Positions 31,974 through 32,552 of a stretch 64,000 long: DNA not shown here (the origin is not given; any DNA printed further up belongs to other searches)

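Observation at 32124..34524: Accessory island between metG and xth: lipoprotein / 279-aa unknown / TM-anchored HNH operon, divergent from a leaderless zeta-toxin-family kinase with a coupled small ORF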

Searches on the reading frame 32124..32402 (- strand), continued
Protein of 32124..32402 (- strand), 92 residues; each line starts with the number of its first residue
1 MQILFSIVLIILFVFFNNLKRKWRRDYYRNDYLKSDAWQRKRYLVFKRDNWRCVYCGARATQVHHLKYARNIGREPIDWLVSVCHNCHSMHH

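Call 47: search_protein_families(library=pfam, proteins=[L047:99-989:+, L050:3148-3996:+, L053:2378-3352:+, L061:852-3932:+, L071:2689-3972:+, L075:3031-3975:+, L098:2345-3973:+, L100:681-1514:+, L114:2849-3799:+, L050:4306-5088:+], max_evalue=0.01)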
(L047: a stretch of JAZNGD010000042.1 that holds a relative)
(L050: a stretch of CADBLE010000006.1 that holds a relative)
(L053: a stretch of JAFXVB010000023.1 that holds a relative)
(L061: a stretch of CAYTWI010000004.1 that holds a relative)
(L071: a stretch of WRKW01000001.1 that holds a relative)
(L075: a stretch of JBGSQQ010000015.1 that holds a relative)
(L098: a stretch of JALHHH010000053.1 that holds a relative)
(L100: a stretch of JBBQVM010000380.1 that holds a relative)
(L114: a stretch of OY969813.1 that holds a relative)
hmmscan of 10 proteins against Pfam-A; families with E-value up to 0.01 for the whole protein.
L047:99-989:+ (296 aa): 0 families

L050:3148-3996:+ (282 aa): 0 families

L053:2378-3352:+ (324 aa): 2 families
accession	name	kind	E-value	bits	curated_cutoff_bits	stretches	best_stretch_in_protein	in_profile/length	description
PF04471.18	Mrr_cat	-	1.9e-23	83.2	21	1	187-299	2-114/115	Restriction endonuclease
PF22722.2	NA-iREase1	-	6.3e-06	26.6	27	1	195-294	2-102/106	NACHT-associated inactive Restriction Endonuclease 1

L061:852-3932:+ (1026 aa): 7 families
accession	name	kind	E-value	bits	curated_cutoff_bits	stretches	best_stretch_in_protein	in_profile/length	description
PF07494.17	Reg_prop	-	7.9e-23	78.1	20.4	1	64-87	1-24/24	Two component regulator propeller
PF06580.19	His_kinase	-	8.8e-22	77.6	25.2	1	817-896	2-81/81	Histidine kinase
PF07495.19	Y_Y_Y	-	4.4e-14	52.6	26.6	1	704-763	6-64/65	Y_Y_Y domain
PF02518.31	HATPase_c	-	0.00014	22.7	26.4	1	917-1025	9-109/111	Histidine kinase-, DNA gyrase B-, and HSP90-like ATPase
PF22433.2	MtxA_IG-like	-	0.0016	18.7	26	1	707-751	24-70/83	Magnetotaxis protein MtxA, Immunoglobulin-like domain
PF24807.1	WD40_CDC20-Fz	-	0.0026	17.6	200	1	293-455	31-195/292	CDC20/Fizzy WD40 domain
PF08450.18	SGL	-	0.0038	17.3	26.3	0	502-563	41-107/246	SMP-30/Gluconolactonase/LRE-like region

L071:2689-3972:+ (427 aa): 4 families
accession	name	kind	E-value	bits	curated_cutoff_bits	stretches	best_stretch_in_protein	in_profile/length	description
PF13173.12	AAA_14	-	2.1e-32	112.3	27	1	20-149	3-128/129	AAA domain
PF13635.12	DUF4143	-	1.2e-14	54.8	28.1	1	220-373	2-157/160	Domain of unknown function (DUF4143)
PF01637.24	ATPase_2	-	0.0025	18.1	33.2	0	6-88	6-90/225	ATPase domain predominantly from Archaea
PF01443.25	Viral_helicase1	-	0.003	17.9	21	1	23-100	2-77/228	Viral superfamily 1 RNA helicase core domain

L075:3031-3975:+ (314 aa): 3 families
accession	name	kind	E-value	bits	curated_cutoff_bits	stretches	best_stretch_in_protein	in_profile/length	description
PF01764.32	Lipase_3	-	0.00033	21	22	1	96-158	44-104/140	Lipase (class 3)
PF07859.19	Abhydrolase_3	-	0.0019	18.4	25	1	111-167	65-120/210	alpha/beta hydrolase fold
PF12146.15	Hydrolase_4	-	0.0048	16.7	27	1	99-164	60-123/239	Serine aminopeptidase, S33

L098:2345-3973:+ (542 aa): 2 families
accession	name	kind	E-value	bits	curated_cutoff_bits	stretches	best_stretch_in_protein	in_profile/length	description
PF13231.12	PMT_2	-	5.5e-27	95.4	26.1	1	51-216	1-160/160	Dolichyl-phosphate-mannose-protein mannosyltransferase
PF02366.24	PMT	-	7.4e-13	49.1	22.7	1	56-214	65-228/245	Dolichyl-phosphate-mannose-protein mannosyltransferase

L100:681-1514:+ (277 aa): 2 families
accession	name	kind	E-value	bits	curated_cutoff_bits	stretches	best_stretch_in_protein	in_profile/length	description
PF00288.32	GHMP_kinases_N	-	1.1e-15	58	22.3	1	71-146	1-84/87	GHMP kinases N terminal domain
PF08544.19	GHMP_kinases_C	-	1.1e-09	39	21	1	217-274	24-83/85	GHMP kinases C terminal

L114:2849-3799:+ (316 aa): 1 family
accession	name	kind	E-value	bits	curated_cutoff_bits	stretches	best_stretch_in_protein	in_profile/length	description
PF20143.4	NAD_kinase_C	-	0.007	16.5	23.7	0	171-206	13-48/126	ATP-NAD kinase C-terminal domain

L050:4306-5088:+ (260 aa): 1 family
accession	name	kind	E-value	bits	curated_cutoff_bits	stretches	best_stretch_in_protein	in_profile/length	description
PF25339.1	C2_C2CD3_N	-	0.0099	16.2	27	0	117-169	75-122/145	N-terminal C2 domain of C2CD3 protein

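Call 48: search_protein_families(library=pfam, proteins=[L048:3671-4000:+, L083:1101-1724:+, L092:3377-3964:+, L096:3519-3977:+, L110:1355-1819:+, L113:3325-3972:+, L119:283-672:+, L055:3615-4010:+, L058:3363-3947:+, L064:3586-3960:+], max_evalue=0.01)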
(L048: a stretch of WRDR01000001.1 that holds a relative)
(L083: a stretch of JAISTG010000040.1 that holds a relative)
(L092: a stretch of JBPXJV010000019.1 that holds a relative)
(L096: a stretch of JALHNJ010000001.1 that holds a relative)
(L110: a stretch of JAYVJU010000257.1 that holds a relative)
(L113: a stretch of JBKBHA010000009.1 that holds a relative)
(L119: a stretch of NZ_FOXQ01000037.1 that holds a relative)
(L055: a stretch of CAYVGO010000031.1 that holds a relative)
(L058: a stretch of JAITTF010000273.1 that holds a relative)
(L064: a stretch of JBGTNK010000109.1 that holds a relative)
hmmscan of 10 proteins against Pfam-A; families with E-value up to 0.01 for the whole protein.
L048:3671-4000:+ (109 aa): 0 families

L083:1101-1724:+ (207 aa): 0 families

L092:3377-3964:+ (195 aa): 0 families

L096:3519-3977:+ (152 aa): 0 families

L110:1355-1819:+ (154 aa): 0 families

L113:3325-3972:+ (215 aa): 0 families

L119:283-672:+ (129 aa): 0 families

L055:3615-4010:+ (131 aa): 0 families

L058:3363-3947:+ (194 aa): 0 families

L064:3586-3960:+ (124 aa): 1 family
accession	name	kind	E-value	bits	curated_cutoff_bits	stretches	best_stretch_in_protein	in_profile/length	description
PF04355.18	BamE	-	0.006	16.8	23.2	0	65-85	11-31/71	Outer membrane protein assembly factor BamE domain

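Call 50: search_solved_structures(query=A4, max_evalue=0.01)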
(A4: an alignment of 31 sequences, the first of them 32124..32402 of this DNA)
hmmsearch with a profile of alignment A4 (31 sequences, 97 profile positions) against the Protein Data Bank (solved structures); distinct sequences matched with E-value up to 0.01: 6.
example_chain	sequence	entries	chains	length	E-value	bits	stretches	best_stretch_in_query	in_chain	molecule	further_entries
8yb6_A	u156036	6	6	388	1.5e-05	28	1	29-94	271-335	CRISPR system Cascade subunit CasD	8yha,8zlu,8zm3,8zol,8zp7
8zp9_B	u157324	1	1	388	2.7e-05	27.2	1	29-94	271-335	CRISPR system Cascade subunit CasD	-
9jxs_B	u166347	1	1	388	0.0003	23.9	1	29-94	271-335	CRISPR system Cascade subunit CasD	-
5h0m_A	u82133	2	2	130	0.00038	23.5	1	26-95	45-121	HNH endonuclease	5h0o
9k2z_A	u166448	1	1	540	0.00089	22.3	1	31-95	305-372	HfmIscB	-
9k32_A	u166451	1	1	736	0.0077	19.3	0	17-95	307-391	HNH nuclease domain-containing protein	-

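Call 90: search_protein_families(library=pfam, alignment_id=A8, max_evalue=0.0001)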
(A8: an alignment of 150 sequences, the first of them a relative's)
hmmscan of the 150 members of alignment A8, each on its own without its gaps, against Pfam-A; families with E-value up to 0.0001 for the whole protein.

A. member 1, L035:3150-3542:+ (130 aa): 0 families

B. families by the number of members that match (of 150 scanned): 111 families (the first 25 are shown)
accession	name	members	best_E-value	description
PF00589.27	Phage_integrase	3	1.1e-34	Phage integrase family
PF04471.18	Mrr_cat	3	6.1e-34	Restriction endonuclease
PF04055.27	Radical_SAM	3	1.7e-26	Radical SAM superfamily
PF06969.22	HemN_C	3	1.9e-13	HemN C-terminal domain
PF22722.2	NA-iREase1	3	3.9e-09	NACHT-associated inactive Restriction Endonuclease 1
PF01555.25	N6_N4_Mtase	2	1.4e-46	DNA methylase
PF04087.19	DUF389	2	1.3e-45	Domain of unknown function (DUF389)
PF19775.4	DUF6261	2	1.3e-34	Family of unknown function (DUF6261)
PF13304.12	AAA_21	2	9.3e-31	AAA domain, putative AbiEii toxin, Type IV TA system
PF13231.12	PMT_2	2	1.9e-29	Dolichyl-phosphate-mannose-protein mannosyltransferase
PF13102.12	Phage_int_SAM_5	2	1.8e-21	Phage integrase SAM-like domain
PF13715.12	CarbopepD_reg_2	2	6.4e-19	CarboxypepD_reg-like domain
PF14338.12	Mrr_N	2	1.1e-17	Mrr N-terminal domain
PF13175.12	AAA_15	2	8.4e-15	AAA ATPase domain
PF02366.24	PMT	2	7.4e-13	Dolichyl-phosphate-mannose-protein mannosyltransferase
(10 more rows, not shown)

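Call 91: search_protein_families(library=padloc, alignment_id=A8, max_evalue=0.00001)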
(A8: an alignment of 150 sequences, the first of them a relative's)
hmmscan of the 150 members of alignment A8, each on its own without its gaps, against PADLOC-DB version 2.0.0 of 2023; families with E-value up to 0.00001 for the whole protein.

A. member 1, L035:3150-3542:+ (130 aa): 0 families

B. families by the number of members that match (of 150 scanned): 244 families (the first 25 are shown)
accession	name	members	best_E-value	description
PDLC04819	PDC-S02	3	7e-83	-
PDLC03657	mREase_IV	3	6.4e-55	Type IV methyl-directed restriction enzyme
PDLC04815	PDC-S02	3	1.3e-50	-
PDLC04134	mad2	3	5.7e-40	mads_2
PDLC04806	PDC-S02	3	1.5e-34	-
PDLC04796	PDC-S02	3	4.7e-25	-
PDLC04689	PDC-M51A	3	1.4e-14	-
PDLC03238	MTase_II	2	4.8e-138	Type II methyltransferase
PDLC03371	MTase_II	2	6.5e-71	Type II methyltransferase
PDLC02335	AbiLi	2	2.1e-64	AbiLi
PDLC04919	PDC-S13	2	3.1e-56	-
PDLC03299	MTase_II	2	1.8e-52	Type II methyltransferase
PDLC03320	MTase_II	2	7e-45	Type II methyltransferase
PDLC03387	MTase_II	2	9.5e-34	Type II methyltransferase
PDLC03083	Specificity_I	2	8.7e-33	Type I specificity subunit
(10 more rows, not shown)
